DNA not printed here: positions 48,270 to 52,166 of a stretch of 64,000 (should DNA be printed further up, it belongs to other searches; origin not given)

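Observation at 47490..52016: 1508-aa sigma-70 protein with a roughly 1233-aa N-terminal extension of unknown function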

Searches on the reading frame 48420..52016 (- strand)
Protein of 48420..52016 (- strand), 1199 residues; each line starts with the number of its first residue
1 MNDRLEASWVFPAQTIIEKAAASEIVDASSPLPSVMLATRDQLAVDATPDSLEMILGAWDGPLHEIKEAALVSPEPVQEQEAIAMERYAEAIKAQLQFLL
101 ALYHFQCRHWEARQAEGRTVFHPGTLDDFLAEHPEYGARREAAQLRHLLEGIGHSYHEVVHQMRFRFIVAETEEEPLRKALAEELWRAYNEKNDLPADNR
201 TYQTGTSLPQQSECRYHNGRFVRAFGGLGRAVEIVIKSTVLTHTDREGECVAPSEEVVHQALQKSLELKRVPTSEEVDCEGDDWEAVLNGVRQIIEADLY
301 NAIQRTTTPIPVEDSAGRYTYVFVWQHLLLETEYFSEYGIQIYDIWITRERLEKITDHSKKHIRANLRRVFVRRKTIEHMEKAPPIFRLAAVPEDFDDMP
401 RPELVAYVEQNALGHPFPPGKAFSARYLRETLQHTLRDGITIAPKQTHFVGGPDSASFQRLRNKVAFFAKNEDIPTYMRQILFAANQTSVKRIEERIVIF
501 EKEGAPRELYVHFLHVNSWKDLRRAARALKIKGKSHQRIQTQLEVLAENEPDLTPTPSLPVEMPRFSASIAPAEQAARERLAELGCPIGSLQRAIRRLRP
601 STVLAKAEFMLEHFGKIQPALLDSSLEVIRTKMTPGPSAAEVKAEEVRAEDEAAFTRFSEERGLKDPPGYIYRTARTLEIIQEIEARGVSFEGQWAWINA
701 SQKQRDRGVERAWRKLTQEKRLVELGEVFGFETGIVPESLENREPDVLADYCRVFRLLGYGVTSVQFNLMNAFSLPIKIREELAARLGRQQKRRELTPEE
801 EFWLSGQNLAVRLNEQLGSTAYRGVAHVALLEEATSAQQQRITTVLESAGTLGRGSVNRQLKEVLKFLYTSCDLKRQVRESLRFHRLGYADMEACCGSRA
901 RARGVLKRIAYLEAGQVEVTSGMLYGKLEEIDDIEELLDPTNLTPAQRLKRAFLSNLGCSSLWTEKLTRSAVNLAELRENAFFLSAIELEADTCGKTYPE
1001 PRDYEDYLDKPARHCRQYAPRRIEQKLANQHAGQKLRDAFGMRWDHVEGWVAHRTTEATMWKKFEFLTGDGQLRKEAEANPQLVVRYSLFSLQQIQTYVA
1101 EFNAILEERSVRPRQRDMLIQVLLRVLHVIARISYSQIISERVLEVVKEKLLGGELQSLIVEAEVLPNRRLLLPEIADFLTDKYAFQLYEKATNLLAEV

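Call 25: search_protein_representatives(protein=window:48420-52016:-)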
Query: 1199 residues. Proteins with E-value up to 0.001 (for the whole library): 24; up to 1e-10: 20; up to 1e-30: 16. The best 24 are listed.
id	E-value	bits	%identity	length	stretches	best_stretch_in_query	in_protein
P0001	0.0e+00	1907.4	71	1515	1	1-1199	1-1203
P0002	0.0e+00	1078.3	100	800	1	709-1199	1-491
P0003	1.8e-167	575.9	34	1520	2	573-1156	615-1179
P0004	2.5e-158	545.5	42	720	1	7-711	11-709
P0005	8.4e-124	431.2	30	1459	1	82-1164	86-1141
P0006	3.2e-107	376.3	31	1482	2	575-1135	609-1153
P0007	1.5e-93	331.0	31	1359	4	54-396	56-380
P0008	4.8e-83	296.2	28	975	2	573-1157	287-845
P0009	4.8e-83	296.2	35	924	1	565-1191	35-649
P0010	6.1e-69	249.5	32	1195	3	94-517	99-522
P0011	1.8e-56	208.2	29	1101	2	644-1161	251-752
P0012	2.8e-50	187.7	29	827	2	573-1064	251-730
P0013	8.7e-48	179.5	26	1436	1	173-1066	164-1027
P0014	4.5e-39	150.6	36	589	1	574-935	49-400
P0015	1.1e-32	129.5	32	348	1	744-1094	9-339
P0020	3.7e-12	61.5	25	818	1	332-818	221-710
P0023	1.4e-04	36.4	23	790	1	332-810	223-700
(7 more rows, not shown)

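Call 27: search_protein_families(library=pfam, proteins=[P0003, P0005, P0006, P0007, P0013, P0010, P0020], max_evalue=0.01)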
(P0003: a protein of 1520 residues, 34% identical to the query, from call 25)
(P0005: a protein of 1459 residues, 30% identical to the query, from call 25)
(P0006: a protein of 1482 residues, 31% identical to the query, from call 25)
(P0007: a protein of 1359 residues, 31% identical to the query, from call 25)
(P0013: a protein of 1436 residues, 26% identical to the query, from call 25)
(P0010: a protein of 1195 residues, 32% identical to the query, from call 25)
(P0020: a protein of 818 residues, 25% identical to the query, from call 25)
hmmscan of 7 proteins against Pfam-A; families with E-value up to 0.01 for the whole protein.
P0003 (1520 aa): 3 families
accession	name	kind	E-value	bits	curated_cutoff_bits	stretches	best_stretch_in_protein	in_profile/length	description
PF04542.20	Sigma70_r2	-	1e-15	57.7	24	1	1264-1331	1-68/71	Sigma-70 region 2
PF04545.22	Sigma70_r4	-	2.5e-07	30.6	24.1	1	1462-1505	10-48/50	Sigma-70, region 4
PF04539.22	Sigma70_r3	-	7.7e-05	23.2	25.3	1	1343-1405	1-59/78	Sigma-70 region 3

P0005 (1459 aa): 2 families
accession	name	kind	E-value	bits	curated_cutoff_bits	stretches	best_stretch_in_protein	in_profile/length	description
PF04542.20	Sigma70_r2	-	5.9e-18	64.9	24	1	1206-1275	1-70/71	Sigma-70 region 2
PF04545.22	Sigma70_r4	-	9.5e-10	38.3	24.1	1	1393-1441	6-49/50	Sigma-70, region 4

P0006 (1482 aa): 3 families
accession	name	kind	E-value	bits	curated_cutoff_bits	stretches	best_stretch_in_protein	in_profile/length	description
PF04542.20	Sigma70_r2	-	7.5e-13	48.5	24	1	1236-1305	1-70/71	Sigma-70 region 2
PF04545.22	Sigma70_r4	-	1e-07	31.8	24.1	1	1423-1468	8-49/50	Sigma-70, region 4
PF04539.22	Sigma70_r3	-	0.0087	16.6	25.3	1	1317-1386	3-66/78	Sigma-70 region 3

P0007 (1359 aa): 3 families
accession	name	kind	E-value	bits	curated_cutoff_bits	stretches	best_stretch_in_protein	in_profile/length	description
PF04542.20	Sigma70_r2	-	1.2e-14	54.3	24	1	1110-1179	1-69/71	Sigma-70 region 2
PF04539.22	Sigma70_r3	-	4.6e-05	23.9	25.3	1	1195-1263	6-69/78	Sigma-70 region 3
PF04545.22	Sigma70_r4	-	0.0015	18.4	24.1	0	1318-1338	22-42/50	Sigma-70, region 4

P0013 (1436 aa): 1 family
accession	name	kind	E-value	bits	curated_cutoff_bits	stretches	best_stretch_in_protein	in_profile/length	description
PF04542.20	Sigma70_r2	-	9.5e-19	67.4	24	1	1182-1252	1-71/71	Sigma-70 region 2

P0010 (1195 aa): 2 families
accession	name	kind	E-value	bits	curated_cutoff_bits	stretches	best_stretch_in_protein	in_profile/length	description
PF04542.20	Sigma70_r2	-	1.1e-18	67.2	24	1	949-1015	4-70/71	Sigma-70 region 2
PF04545.22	Sigma70_r4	-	3e-06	27.1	24.1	1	1155-1179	22-46/50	Sigma-70, region 4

P0020 (818 aa): 0 families

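Call 56: find_encoding_contigs(protein=P0003, flank=8000, max_places=3)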
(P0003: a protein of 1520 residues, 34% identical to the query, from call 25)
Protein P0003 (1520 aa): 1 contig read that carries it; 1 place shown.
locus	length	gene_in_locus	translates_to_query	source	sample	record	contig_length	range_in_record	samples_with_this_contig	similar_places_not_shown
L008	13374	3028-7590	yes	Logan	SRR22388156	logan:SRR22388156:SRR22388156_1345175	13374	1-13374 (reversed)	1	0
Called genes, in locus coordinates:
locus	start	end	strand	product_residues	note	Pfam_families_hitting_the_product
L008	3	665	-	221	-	?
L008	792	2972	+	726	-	PF13491:FtsK_4TM (weak), PF17854:FtsK_alpha, PF01580:FtsK_SpoIIIE, PF09397:FtsK_gamma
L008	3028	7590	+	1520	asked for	PF04542:Sigma70_r2, PF04545:Sigma70_r4 (weak)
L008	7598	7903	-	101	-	-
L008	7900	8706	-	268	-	PF13507:GATase_5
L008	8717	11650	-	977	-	PF18072:FGAR-AT_linker, PF00586:AIRS, PF02769:AIRS_C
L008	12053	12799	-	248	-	PF00395:SLH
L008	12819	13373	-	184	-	?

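Call 57: find_encoding_contigs(protein=P0005, flank=8000, max_places=3)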
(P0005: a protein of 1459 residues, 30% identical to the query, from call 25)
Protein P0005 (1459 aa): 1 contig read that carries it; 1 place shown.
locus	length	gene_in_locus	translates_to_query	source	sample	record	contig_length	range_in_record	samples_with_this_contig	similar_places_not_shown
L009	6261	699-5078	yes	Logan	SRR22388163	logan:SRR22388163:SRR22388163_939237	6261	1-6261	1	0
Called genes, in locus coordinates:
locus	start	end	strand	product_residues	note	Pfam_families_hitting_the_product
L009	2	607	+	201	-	?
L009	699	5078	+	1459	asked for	PF04542:Sigma70_r2, PF04545:Sigma70_r4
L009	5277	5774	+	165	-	-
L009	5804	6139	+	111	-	-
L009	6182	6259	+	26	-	?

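Call 61: find_encoding_contigs(protein=P0002, flank=5000, max_places=5)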
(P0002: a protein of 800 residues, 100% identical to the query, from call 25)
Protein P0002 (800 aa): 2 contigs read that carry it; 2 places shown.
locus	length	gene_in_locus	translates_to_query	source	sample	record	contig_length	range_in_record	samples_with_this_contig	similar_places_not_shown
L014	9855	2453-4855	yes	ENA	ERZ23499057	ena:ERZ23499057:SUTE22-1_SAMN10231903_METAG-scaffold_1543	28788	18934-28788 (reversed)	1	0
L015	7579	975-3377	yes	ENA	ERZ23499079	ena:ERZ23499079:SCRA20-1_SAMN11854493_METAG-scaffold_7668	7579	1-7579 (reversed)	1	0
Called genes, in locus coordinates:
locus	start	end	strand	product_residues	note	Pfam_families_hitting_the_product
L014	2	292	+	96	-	?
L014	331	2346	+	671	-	-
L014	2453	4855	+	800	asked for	PF04542:Sigma70_r2, PF04539:Sigma70_r3 (weak), PF04545:Sigma70_r4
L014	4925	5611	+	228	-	-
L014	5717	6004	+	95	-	PF00166:Cpn10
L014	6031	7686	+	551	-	PF00118:Cpn60_TCP1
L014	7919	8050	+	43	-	-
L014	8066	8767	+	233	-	-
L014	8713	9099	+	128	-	-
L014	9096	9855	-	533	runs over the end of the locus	-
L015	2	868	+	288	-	?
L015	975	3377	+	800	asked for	PF04542:Sigma70_r2, PF04539:Sigma70_r3 (weak), PF04545:Sigma70_r4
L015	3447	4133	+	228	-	-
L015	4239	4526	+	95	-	PF00166:Cpn10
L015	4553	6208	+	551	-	PF00118:Cpn60_TCP1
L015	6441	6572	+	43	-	-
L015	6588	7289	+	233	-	-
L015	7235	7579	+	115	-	?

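Call 67: find_encoding_contigs(protein=P0004, flank=6000, max_places=3)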
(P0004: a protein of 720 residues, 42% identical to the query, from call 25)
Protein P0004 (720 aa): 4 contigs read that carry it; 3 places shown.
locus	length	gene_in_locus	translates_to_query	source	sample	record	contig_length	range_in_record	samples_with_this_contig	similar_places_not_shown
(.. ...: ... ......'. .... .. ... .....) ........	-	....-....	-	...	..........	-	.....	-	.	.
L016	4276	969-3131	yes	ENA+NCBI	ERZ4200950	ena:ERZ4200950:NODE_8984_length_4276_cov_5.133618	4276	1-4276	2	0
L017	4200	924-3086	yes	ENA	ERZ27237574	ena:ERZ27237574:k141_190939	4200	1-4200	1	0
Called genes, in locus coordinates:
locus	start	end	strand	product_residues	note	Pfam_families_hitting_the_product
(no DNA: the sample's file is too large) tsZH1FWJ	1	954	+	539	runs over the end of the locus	-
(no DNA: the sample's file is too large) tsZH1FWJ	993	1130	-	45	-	-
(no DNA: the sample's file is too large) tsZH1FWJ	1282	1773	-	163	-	-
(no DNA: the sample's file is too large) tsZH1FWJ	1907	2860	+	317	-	-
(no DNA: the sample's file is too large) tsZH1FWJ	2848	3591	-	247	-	PF00903:Glyoxalase, PF13840:ACT_7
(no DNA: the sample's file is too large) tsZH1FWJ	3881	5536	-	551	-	-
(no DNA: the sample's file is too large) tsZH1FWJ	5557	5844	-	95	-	PF00166:Cpn10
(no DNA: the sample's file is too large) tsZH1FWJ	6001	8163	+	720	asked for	-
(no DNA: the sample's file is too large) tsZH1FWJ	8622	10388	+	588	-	PF04542:Sigma70_r2, PF04545:Sigma70_r4 (weak)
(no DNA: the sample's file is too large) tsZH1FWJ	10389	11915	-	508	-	PF12072:RNase_Y_N, PF00013:KH_1 (weak), PF08668:HDOD (faint), PF01966:HD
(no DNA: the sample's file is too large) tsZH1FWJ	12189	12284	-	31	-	?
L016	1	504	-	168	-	?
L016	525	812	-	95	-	PF00166:Cpn10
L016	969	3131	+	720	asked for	-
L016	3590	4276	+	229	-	?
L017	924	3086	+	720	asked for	-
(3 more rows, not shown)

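Call 68: find_encoding_contigs(protein=P0009, flank=6000, max_places=3)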
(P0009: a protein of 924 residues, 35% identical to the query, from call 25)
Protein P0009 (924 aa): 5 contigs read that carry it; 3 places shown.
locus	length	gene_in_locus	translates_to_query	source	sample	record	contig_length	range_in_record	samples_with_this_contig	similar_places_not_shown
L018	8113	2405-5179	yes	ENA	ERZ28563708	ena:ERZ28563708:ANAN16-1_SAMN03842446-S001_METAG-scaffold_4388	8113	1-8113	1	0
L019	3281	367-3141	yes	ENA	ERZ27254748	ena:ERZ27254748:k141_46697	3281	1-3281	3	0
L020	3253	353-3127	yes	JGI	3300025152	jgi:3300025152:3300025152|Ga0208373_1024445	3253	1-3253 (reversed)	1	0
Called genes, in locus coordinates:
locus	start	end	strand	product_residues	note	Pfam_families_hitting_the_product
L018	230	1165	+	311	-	PF01513:NAD_kinase, PF20143:NAD_kinase_C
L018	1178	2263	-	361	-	PF00586:AIRS, PF02769:AIRS_C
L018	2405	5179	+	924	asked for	PF04545:Sigma70_r4 (faint), PF04542:Sigma70_r2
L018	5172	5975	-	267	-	PF13507:GATase_5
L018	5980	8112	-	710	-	?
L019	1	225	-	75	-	?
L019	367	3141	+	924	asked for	PF04545:Sigma70_r4 (faint), PF04542:Sigma70_r2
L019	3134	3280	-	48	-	?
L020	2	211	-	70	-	?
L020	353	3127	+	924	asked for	PF04545:Sigma70_r4 (faint), PF04542:Sigma70_r2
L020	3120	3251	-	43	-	?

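Call 73: search_protein_families(library=pfam, proteins=[P0008, P0012, P0023, P0011], max_evalue=0.01)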
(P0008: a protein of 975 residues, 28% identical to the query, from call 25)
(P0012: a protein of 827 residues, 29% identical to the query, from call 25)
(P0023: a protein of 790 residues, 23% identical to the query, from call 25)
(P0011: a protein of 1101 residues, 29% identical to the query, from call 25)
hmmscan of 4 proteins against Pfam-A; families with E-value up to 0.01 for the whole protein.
P0008 (975 aa): 1 family
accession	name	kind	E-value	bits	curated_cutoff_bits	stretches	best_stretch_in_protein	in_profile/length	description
PF04545.22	Sigma70_r4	-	6.3e-05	22.8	24.1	1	915-953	8-41/50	Sigma-70, region 4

P0012 (827 aa): 1 family
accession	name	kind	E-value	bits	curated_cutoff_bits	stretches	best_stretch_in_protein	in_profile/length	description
PF04545.22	Sigma70_r4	-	2.8e-05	24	24.1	1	776-815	8-44/50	Sigma-70, region 4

P0023 (790 aa): 0 families

P0011 (1101 aa): 5 families
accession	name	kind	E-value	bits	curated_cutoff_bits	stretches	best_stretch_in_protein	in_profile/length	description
PF04542.20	Sigma70_r2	-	1.4e-08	34.8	24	1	847-901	1-55/71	Sigma-70 region 2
PF04539.22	Sigma70_r3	-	0.00046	20.7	25.3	1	931-989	5-62/78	Sigma-70 region 3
PF00140.25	Sigma70_r1_2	-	0.002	18.5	22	1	821-842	13-34/34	Sigma-70 factor, region 1.2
PF04218.19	CENP-B_N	-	0.0025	17.9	21.2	1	1052-1079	18-45/53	CENP-B N-terminal DNA-binding domain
PF04545.22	Sigma70_r4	-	0.0076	16.2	24.1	0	1054-1085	18-49/50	Sigma-70, region 4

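Call 86: find_encoding_contigs(protein=P0020, flank=6000, max_places=3)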
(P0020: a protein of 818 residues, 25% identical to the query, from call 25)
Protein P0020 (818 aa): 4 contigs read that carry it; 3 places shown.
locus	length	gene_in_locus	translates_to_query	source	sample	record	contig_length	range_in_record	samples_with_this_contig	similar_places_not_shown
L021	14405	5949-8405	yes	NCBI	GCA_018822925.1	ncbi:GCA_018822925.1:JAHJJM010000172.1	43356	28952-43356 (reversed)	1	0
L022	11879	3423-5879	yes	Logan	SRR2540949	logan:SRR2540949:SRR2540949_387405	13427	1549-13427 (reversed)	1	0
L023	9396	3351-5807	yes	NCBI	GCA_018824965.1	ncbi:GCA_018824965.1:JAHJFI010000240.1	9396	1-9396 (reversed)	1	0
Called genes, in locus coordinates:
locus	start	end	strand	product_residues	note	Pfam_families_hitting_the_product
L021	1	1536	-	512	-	PF06418:CTP_synth_N, PF00117:GATase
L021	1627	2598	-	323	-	PF00579:tRNA-synt_1b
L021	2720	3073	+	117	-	PF01740:STAS, PF13466:STAS_2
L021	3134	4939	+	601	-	PF00999:Na_H_Exchanger, PF02254:TrkA_N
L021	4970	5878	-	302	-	-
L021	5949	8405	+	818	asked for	-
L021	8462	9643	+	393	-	PF17762:HTH_ParB (weak)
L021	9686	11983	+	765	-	PF01541:GIY-YIG, PF27096:UvrC_M, PF22920:UvrC_RNaseH, PF08459:UvrC_RNaseH_dom, PF00583:Acetyltransf_1, PF13673:Acetyltransf_10, PF13508:Acetyltransf_7, PF08459:UvrC_RNaseH_dom, +3 more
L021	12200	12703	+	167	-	-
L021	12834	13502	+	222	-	-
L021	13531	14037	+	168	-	PF01965:DJ-1_PfpI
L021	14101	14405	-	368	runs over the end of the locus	PF04909:Amidohydro_2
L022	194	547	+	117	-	PF01740:STAS, PF13466:STAS_2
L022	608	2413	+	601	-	PF00999:Na_H_Exchanger, PF02254:TrkA_N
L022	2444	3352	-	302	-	-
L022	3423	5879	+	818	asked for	-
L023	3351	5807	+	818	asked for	-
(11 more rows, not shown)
